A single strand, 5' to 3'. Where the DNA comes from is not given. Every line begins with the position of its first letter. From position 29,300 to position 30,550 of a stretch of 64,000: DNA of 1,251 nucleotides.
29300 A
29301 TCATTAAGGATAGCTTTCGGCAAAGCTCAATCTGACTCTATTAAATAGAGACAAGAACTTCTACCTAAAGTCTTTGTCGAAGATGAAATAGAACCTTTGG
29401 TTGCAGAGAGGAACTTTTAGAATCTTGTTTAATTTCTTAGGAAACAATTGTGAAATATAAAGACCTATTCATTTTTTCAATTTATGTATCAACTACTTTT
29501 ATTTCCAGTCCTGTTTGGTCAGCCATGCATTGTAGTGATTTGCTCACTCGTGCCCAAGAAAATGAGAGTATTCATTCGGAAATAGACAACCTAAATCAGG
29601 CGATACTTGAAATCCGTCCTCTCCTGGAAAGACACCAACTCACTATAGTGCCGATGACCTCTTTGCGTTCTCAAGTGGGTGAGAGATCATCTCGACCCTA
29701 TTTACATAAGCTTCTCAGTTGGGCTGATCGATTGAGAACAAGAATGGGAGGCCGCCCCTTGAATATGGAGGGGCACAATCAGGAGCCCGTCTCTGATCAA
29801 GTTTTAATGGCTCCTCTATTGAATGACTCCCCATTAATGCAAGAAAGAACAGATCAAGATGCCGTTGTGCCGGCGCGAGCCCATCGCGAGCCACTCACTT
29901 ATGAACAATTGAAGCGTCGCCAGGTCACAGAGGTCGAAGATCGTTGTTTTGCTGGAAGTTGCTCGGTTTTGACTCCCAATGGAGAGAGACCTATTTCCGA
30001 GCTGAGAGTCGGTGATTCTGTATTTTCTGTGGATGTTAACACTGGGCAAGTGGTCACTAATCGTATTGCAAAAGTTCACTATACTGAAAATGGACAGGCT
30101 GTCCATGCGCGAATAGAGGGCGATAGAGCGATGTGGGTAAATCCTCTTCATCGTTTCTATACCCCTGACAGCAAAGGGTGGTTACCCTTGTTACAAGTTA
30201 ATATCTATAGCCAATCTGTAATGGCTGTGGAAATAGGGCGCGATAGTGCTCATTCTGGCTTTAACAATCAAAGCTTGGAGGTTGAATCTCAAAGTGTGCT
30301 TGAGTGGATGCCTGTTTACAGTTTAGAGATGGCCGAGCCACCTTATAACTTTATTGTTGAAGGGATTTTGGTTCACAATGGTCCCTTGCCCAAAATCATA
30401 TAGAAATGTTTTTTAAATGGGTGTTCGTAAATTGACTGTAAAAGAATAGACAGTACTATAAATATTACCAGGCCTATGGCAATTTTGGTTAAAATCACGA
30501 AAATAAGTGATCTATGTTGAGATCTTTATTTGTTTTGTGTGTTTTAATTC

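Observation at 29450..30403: Secreted protein with Hedgehog-like layout: cargo domain followed by a terminal Hint/BIL autoprocessing domain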

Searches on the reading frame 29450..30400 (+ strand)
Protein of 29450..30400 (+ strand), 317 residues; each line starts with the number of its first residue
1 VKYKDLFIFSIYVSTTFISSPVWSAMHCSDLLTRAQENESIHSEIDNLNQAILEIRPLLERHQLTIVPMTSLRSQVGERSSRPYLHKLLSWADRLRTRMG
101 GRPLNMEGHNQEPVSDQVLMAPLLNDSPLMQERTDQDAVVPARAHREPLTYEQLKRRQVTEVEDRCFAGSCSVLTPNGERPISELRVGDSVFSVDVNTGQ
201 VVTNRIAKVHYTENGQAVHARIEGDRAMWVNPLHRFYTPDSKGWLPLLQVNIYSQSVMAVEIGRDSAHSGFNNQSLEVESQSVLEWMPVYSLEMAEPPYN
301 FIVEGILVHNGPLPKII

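Call 3: search_protein_families(library=pfam, proteins=[window:29450-30400:+], max_evalue=1)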
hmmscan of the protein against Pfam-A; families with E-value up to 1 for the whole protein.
window:29450-30400:+ (317 aa): 6 families
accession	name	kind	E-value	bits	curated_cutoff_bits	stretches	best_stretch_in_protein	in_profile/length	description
PF13403.11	Hint_2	-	8.1e-06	26.7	28.4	1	166-209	2-45/147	Hint domain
PF01079.26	Hint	-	2.4e-05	24.5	29.7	1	165-206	12-53/213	Hint module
PF07591.16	PT-HINT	-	0.0016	19.1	27.7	1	173-239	2-72/137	Pretoxin HINT domain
PF14890.11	Intein_splicing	-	0.0069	16.6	35.8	1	179-310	8-155/155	Intein splicing domain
PF23382.1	DUF7097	-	0.17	12.2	27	1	22-68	61-107/175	Family of unknown function (DUF7097)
PF14623.11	Vint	-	0.17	12.1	27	1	166-236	2-64/166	Hint-domain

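Call 4: search_protein_families(library=ncbifam, proteins=[window:29450-30400:+], max_evalue=1)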
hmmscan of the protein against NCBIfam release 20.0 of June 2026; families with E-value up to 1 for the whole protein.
window:29450-30400:+ (317 aa): 2 families
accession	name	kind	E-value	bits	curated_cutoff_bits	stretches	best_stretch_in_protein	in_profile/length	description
TIGR01445.1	intein_Nterm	domain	0.0064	17.4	24.5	1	166-238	1-83/83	intein N-terminal splicing region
TIGR01443.1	intein_Cterm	domain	0.065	13.5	15.6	1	288-310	1-23/24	intein C-terminal splicing region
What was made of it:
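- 29522..29944 (+): N-fragment ('cargo'), aa 25-165, 16.3 kDa, pI 6.1. Helices are predicted at ~22-61, 70-76 and 82-100, followed by a disordered acidic linker at 102-145. It has no detectable homologues outside three distant relatives. No Pfam or NCBIfam family (calls 3, 4).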

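Call 5: find_homologous_proteins(query=window:29450-30400:+, max_evalue=0.001)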
Query window:29450-30400:+ (317 aa): 1 proteins with E <= 0.001 among 657 candidates.
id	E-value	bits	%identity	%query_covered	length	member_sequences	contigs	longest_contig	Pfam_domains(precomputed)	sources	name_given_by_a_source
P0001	4.5e-211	718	100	100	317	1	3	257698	PF01079.26,PF13403.12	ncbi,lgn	-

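Call 8: find_encoding_contigs(protein=P0001, flank=10000, max_places=6)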
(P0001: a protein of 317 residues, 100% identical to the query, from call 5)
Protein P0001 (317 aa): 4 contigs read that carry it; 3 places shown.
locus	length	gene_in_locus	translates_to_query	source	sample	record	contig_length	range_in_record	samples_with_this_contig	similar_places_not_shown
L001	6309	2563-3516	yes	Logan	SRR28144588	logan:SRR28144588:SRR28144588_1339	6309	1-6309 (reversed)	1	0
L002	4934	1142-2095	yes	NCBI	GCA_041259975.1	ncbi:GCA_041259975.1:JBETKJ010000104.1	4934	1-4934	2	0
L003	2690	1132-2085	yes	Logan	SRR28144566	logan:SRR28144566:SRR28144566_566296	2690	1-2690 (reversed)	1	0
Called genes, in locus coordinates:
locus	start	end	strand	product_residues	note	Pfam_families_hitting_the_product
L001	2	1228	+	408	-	?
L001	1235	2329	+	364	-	PF13568:OMP_b-brl_2 (weak)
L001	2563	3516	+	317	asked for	PF01079:Hint (faint), PF13403:Hint_2 (faint)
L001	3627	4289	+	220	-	-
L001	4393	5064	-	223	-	PF09335:VTT_dom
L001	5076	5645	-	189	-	PF00160:Pro_isomerase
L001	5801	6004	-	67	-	-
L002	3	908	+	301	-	?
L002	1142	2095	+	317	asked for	PF01079:Hint (faint), PF13403:Hint_2 (faint)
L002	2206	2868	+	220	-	-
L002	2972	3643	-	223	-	PF09335:VTT_dom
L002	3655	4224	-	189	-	PF00160:Pro_isomerase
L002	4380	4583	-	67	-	-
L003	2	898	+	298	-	?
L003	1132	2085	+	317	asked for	PF01079:Hint (faint), PF13403:Hint_2 (faint)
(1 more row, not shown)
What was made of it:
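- Checked: Public gene calls give the identical 317-aa product (calls 5, 8).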

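Call 12: search_protein_representatives(protein=window:29450-30400:+)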
Query: 317 residues. Proteins with E-value up to 0.001 (for the whole library): 1002; up to 1e-10: 39; up to 1e-30: 1. The best 150 are listed.
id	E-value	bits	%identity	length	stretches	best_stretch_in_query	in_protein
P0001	1.4e-211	717.7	100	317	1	1-317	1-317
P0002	2.1e-25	106.4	43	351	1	163-317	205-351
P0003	3.2e-23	99.2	36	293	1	151-316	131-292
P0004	2.5e-21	93.0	29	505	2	163-310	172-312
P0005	2.8e-21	92.8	29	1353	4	165-259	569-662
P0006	1.0e-20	91.0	29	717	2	165-315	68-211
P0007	3.0e-20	89.5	32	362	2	164-310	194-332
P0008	2.4e-19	86.5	30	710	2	164-314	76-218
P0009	1.7e-17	80.4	38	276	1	163-315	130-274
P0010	2.1e-16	76.8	31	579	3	163-311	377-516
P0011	7.3e-16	75.1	35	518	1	164-315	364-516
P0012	9.2e-16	74.7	27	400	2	161-313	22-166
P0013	6.2e-15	72.0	29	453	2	163-311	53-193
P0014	4.9e-14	69.0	29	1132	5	165-240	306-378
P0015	1.1e-13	67.9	28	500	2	165-314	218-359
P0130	1.0e-07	48.3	28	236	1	150-313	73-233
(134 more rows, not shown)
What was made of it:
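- Checked: Exhaustive phmmer gave 1002 hits at E<=1e-3, all to residues ~163-317, the best at 2e-25 (call 12).
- Hint homology: 1002 hits, all to residues 163-317 (call 12). The N-region is an orphan (calls 5, 12).
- Tried and rejected: The exhaustive phmmer search was needed (call 12).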

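Call 13: search_solved_structures(query=window:29450-30400:+, max_evalue=10, show_alignments=3)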
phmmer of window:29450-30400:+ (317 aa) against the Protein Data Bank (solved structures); distinct sequences matched with E-value up to 10: 9.
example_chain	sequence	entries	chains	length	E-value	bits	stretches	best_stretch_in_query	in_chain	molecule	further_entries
6tyy_A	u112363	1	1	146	0.062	16.1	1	166-241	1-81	Protein hedgehog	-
6tmm_AAA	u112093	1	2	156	0.097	15.5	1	177-309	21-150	NAD(P)(+)--arginine ADP-ribosyltransferase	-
6tmm_BBB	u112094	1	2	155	0.098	15.5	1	177-309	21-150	NAD(P)(+)--arginine ADP-ribosyltransferase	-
6y75_A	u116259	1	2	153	0.1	15.4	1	177-309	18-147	NAD(P)(+)--arginine ADP-ribosyltransferase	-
6y75_B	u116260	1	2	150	0.11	15.3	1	177-309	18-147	NAD(P)(+)--arginine ADP-ribosyltransferase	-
2lwy_A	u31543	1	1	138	0.17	14.7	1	166-240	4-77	BACTERIAL INTEIN-LIKE DOMAIN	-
1at0_A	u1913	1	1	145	0.28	14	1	166-236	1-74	17-HEDGEHOG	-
4o1s_A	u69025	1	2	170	0.74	12.6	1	197-310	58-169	V-type ATP synthase alpha chain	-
3ifj_A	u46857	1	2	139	1.3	11.7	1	172-217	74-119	Endonuclease PI-MtuI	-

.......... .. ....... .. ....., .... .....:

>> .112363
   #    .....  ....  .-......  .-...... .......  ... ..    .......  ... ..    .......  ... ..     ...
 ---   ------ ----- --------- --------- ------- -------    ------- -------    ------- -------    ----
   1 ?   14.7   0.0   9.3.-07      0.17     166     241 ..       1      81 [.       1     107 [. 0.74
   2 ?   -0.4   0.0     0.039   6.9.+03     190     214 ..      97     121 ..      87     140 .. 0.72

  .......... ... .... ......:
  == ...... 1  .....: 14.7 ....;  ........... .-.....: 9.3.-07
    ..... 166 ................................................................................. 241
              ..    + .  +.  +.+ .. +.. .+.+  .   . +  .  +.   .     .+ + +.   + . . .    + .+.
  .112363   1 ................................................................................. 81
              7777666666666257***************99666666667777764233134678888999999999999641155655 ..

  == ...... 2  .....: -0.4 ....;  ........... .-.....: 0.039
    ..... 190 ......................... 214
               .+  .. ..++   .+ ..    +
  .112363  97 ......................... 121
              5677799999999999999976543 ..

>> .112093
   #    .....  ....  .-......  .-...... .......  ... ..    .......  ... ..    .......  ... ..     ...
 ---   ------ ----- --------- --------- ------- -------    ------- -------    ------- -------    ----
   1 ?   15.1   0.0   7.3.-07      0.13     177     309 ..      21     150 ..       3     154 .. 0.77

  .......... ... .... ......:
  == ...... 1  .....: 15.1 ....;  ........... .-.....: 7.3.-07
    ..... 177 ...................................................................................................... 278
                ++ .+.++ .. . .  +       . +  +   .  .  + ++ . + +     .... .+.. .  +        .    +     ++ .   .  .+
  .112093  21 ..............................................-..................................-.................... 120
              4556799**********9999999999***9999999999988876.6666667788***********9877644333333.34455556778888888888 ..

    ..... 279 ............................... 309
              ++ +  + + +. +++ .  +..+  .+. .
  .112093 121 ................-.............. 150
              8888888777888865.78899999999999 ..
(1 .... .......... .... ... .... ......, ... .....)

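Call 24: find_related_loci(query=A2, collection=genome_contigs, flank=6000)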
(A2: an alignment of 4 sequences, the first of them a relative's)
Query A2 (317 aa) in genome_contigs; peptide patterns used: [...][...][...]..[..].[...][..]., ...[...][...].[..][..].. (x = any residue, [..] = any of these).
324 stretches matched a pattern; 57 encode a relative of the query (tblastn E <= 1e-3); 57 distinct loci.
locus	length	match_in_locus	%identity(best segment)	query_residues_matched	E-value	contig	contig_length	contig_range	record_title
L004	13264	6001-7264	34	166-310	1e-14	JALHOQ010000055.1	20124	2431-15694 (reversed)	MAG: Bdellovibrionales bacterium isolate bin.161 c_000000010991, whole genome shotgun sequence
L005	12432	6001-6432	27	166-317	2e-13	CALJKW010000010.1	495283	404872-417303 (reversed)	MAG TPA_asm: uncultured Myxococcales bacterium isolate SRR6227243_bin.56_CONCOCT_v1.1_MAG genome assembly, contig: ERZ79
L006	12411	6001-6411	32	166-310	1e-12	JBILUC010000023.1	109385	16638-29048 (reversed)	MAG: Archangium sp. isolate ME2018-07-27_3300044621_group8_bin65 Rohwer_bin1477_scaffold_61_c1, whole genome shotgun seq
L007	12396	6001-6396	30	166-310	2e-12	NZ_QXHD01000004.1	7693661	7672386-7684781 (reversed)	Adonisia turfae CCMR0081 Scaffold_3b, whole genome shotgun sequence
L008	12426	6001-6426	28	166-310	2e-12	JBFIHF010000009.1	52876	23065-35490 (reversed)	MAG: Bradymonadaceae bacterium isolate Mix_sand11.2021.09.Z.14 k141_275653_length_52876_cov_40.3576, whole genome shotgu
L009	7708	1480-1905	31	166-310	3e-12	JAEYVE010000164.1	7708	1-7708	MAG: Proteobacteria bacterium isolate OH_CBlB_193 k127_2272705, whole genome shotgun sequence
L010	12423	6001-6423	29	162-310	3e-11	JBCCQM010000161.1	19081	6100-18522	MAG: Myxococcota bacterium isolate P01_D01_bin.152 k141_843056_length_19081_cov_19.3246, whole genome shotgun sequence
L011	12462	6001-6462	27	149-310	7e-11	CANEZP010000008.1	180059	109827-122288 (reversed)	MAG: Bdellovibrionaceae bacterium isolate Jr-03apr18-63 genome assembly, contig: Jr-03apr18-C37, whole genome shotgun se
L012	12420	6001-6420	29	166-312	1e-10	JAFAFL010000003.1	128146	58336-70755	MAG: Proteobacteria bacterium isolate OH_SBlB_171 k127_1544193, whole genome shotgun sequence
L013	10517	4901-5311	29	166-310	2e-10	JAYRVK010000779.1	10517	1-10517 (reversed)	MAG: Sandaracinaceae bacterium isolate NJ_NJASGE3bin.19 k141_1013835, whole genome shotgun sequence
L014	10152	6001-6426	29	166-314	6e-10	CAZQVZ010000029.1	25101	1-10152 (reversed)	MAG TPA_asm: uncultured Myxococcaceae bacterium isolate SRP220891_co3_145 genome assembly, contig: NODE_2281_length_2510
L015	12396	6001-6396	29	166-310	1e-9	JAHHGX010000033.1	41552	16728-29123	MAG: Calothrix sp. FI2-JRJ7 scaffold_184_c1, whole genome shotgun sequence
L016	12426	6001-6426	26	166-314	2e-9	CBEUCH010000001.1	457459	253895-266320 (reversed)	MAG TPA_asm: uncultured bacterium isolate SRR19160658_binner12_Refined_30 genome assembly, contig: ERZ26800495.1, whole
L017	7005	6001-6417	26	166-310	3e-9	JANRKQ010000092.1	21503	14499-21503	MAG: Myxococcaceae bacterium isolate bins.245 k141_2470964, whole genome shotgun sequence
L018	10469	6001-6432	28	166-317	5e-9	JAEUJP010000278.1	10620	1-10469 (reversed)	MAG: Myxococcaceae bacterium isolate new MAG-72 k141_1120228, whole genome shotgun sequence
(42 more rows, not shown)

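Call 37: find_homologous_proteins(query=A1, max_evalue=0.00001)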
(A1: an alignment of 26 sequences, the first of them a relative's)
Query A1 (26 sequences) (317 aa, profile of the alignment): 11 proteins with E <= 0.00001 among 5032 candidates.
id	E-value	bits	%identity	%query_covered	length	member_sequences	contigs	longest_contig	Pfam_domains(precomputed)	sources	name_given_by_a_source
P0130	4.8e-71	257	26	65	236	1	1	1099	-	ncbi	-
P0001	1.2e-54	203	100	100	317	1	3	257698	PF01079.26,PF13403.12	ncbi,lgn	-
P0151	8.1e-48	181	32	49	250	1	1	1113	PF07591.16,PF13403.12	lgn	-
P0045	6.3e-32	129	32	46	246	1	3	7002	PF07591.16,PF01079.26,PF14890.12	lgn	-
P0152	3.5e-27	114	31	46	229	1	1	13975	PF14890.12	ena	-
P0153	1.3e-21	95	28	42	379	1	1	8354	PF07591.16,PF14623.12,PF01079.26,PF13403.12,PF14890.12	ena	-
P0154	1.4e-18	85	27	48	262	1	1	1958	PF13403.12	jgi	jgi:hypothetical protein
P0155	2.1e-12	65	26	47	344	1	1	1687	PF07591.16,PF14623.12,PF07811.18,PF13403.12,PF14890.12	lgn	-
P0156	1.5e-8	53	26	41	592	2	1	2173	PF07591.16,PF14890.12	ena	-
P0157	2.0e-8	52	25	47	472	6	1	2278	PF07591.16,PF01079.26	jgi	jgi:hypothetical protein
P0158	4.5e-7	48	26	46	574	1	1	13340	PF07591.16,PF13403.12,PF14890.12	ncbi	-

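Call 43: predict_structure(alignment_id=A1)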
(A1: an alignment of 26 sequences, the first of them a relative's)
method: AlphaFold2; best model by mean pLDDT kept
length: 317 residues; sequences in the alignment: 26
mean_pLDDT: 73.4   pTM: 0.53
mean pLDDT of the five models: 73.4, 72.3, 71.4, 70.8, 70.4
residues with pLDDT >= 90: 108; 70-90: 81; 50-70: 81; < 50: 47
segments of 3 or more residues with pLDDT < 50: 102-145
pLDDT, mean of each block of 10 residues (from residue 1): 75 67 58 69 76 75 64 53 70 71 40 39 41 36 51 63 79 97 98 95 96 92 90 93 91 85 70 75 86 96 95 60
secondary structure, 60 per line:
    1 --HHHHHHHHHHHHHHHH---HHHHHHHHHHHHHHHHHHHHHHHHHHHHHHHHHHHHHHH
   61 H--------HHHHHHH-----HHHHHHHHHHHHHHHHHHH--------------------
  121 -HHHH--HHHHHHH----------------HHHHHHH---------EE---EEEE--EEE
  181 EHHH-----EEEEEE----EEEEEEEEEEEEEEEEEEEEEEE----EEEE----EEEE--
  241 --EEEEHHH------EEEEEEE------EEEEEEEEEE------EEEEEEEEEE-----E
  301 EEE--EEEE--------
elements in order: H3-18 H22-61 H70-76 H82-100 H122-125 H128-134 H151-157 E172-175 E178-181 E190-195 E200-222 E227-230 E235-238 E243-246 E256-262 E269-278 E285-294 E300-303 E306-309
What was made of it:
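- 29522..29944 (+): AlphaFold secondary structure and pLDDT (call 43).
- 30380..30403 (+): Tail G-P-L-P-K-I-I (aa 311-317) plus the stop codon. Pro312 and Lys315 are invariant in the subgroup. The pLDDT is low here (call 43).
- On Hint superfamily (Hedgehog/intein fold): The AlphaFold model has pLDDT >90 over ~170-310 (call 43).
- Checked: The AlphaFold pLDDT is ~90-98 over 170-310 (call 43).
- The tail has low model confidence (call 43).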

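Call 45: fold_search(model_id=the predicted structure, library=pdb)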
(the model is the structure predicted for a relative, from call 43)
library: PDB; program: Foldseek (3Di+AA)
matches with E <= 10: 305; with E <= 0.001: 63
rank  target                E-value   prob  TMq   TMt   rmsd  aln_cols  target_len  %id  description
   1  6y75_B                1.3e-10  1.00  0.37  0.74   4.9       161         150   19  BIL2 domain from T.thermophila BUBL1 locus (C1A-N143A) (released 2021-02-03)
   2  6y75_A                5.2e-10  1.00  0.37  0.74   4.9       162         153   18  BIL2 domain from T.thermophila BUBL1 locus (C1A-N143A) (released 2021-02-03)
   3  1mi8                  2.1e-09  1.00  0.39  0.84   2.7       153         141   17  2.0 Angstrom crystal structure of a DnaB intein from Synechocystis sp. PCC 6803 (released 2003-08-19)
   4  6tmm_BBB              2.5e-09  1.00  0.37  0.71   3.4       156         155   18  BIL2 domain from T.thermophila BUBL1 locus (C1A-N143A) (released 2020-12-16)
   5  4o1r                  3.1e-09  1.00  0.40  0.86   2.3       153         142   20  Crystal structure of NpuDnaB intein (released 2014-03-19)
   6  6frh_A                4.1e-09  1.00  0.39  0.73   3.3       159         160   16  Crystal structure of Ssp DnaB Mini-Intein variant M86 (released 2019-01-30)
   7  6frh_B                4.3e-09  1.00  0.39  0.80   3.3       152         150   18  Crystal structure of Ssp DnaB Mini-Intein variant M86 (released 2019-01-30)
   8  6fre                  4.8e-09  1.00  0.39  0.77   2.4       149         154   15  Crystal structure of G-1F/H73A mutant of Ssp DnaB Mini-Intein variant M86 (released 2019-01-30)
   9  6tmm_AAA              4.8e-09  1.00  0.37  0.71   3.4       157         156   18  BIL2 domain from T.thermophila BUBL1 locus (C1A-N143A) (released 2020-12-16)
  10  6frg                  5.1e-09  1.00  0.38  0.74   4.1       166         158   16  Crystal structure of G-1F mutant of Ssp DnaB Mini-Intein variant M86 (released 2019-01-30)
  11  8ubs_A                8.8e-09  1.00  0.40  0.80   2.5       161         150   17  Crystal structure of NrdJ-1 split intein fusion (released 2024-10-09)
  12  2lwy_MODEL_1_A        1.4e-08  1.00  0.35  0.76   4.9       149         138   19  Solution Structure of Bacterial Intein-Like domain from Clostridium thermocellum (released 2013-05-08)
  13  1zde                  2.1e-08  1.00  0.41  0.77   3.7       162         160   18  1.95 Angstrom Crystal Structure of a dnaE Intein Precursor from Synechocystis Sp. Pcc 6803 (released 2006-01-24)
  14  6rpq                  2.2e-08  1.00  0.37  0.46   4.8       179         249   20  Crystal structure of PhoCDC21-1 intein (released 2019-08-14)
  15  6riz                  2.3e-08  1.00  0.36  0.83   3.3       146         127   20  Crystal structure of gp41-1 intein (C1A, F65W, D107C) (released 2020-04-29)
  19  3nzm                  1.3e-07  1.00  0.42  0.77   2.6       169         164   18  Crystal structure of DNAE intein with N-extein in redox trap (released 2011-06-01)
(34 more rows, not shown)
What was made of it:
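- On Hint superfamily (Hedgehog/intein fold): Foldseek TM is 0.70-0.86 (target-normalised) to mini-inteins, BILs and Hedgehog, with E down to 1e-10 (call 45).
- Closest known: Tetrahymena thermophila BUBL BIL2 domain. Same: It is the best structural match (Foldseek E 1e-10, call 45).
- Closest known: A-type BIL / Pfam PT-HINT. Same: It is a structural match (call 45).
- Closest known: Hedgehog/Hog autoprocessing domain. Same: It is a structural match (call 45) and gives weak sequence hits (calls 3, 13).
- Checked: Foldseek against the PDB gave E 1e-10 to 1e-6 for BIL, mini-intein and Hedgehog Hint structures, with TM up to 0.86 on the target (call 45).
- Fold: pLDDT >90 (call 43); Foldseek top hits are BUBL BIL2, DnaB mini-inteins, Clostridium thermocellum BIL and the Hedgehog Hint domain (call 45). 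Disulfide 'redox traps' are documented for inteins; PDB 3nzm, 'DnaE intein with N-extein in redox trap', is among the structural matches (call 45).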

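Call 46: find_encoding_contigs(protein=P0002, flank=6000, max_places=3)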
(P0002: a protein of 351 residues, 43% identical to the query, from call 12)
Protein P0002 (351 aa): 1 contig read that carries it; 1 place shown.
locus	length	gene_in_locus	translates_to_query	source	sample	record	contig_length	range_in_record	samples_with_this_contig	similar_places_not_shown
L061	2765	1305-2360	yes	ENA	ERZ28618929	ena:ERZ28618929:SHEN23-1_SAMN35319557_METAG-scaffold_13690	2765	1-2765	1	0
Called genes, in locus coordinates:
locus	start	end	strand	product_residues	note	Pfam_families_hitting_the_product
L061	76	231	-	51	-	-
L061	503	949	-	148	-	-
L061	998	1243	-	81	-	-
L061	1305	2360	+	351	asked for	PF13403:Hint_2 (faint), PF01079:Hint (weak)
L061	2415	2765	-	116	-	?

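Call 47: find_encoding_contigs(protein=P0003, flank=6000, max_places=3)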
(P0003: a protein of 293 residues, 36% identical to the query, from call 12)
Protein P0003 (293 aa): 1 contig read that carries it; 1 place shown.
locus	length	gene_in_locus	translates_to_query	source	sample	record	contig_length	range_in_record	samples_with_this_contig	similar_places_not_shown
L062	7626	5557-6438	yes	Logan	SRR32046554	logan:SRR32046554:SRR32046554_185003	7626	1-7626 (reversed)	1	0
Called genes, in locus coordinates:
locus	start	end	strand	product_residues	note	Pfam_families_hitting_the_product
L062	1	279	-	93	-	?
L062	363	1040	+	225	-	PF05019:Coq4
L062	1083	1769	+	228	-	PF05019:Coq4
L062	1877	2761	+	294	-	-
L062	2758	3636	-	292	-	-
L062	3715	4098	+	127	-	-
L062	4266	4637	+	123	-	PF00011:HSP20, PF17886:ArsA_HSP20 (weak)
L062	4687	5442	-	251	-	PF01381:HTH_3 (weak), PF01978:TrmB (faint), PF13412:HTH_24 (faint), PF13443:HTH_26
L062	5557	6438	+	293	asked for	PF01079:Hint (weak), PF14890:Intein_splicing (faint)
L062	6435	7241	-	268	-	PF12697:Abhydrolase_6 (weak), PF01738:DLH (faint)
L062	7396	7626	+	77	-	?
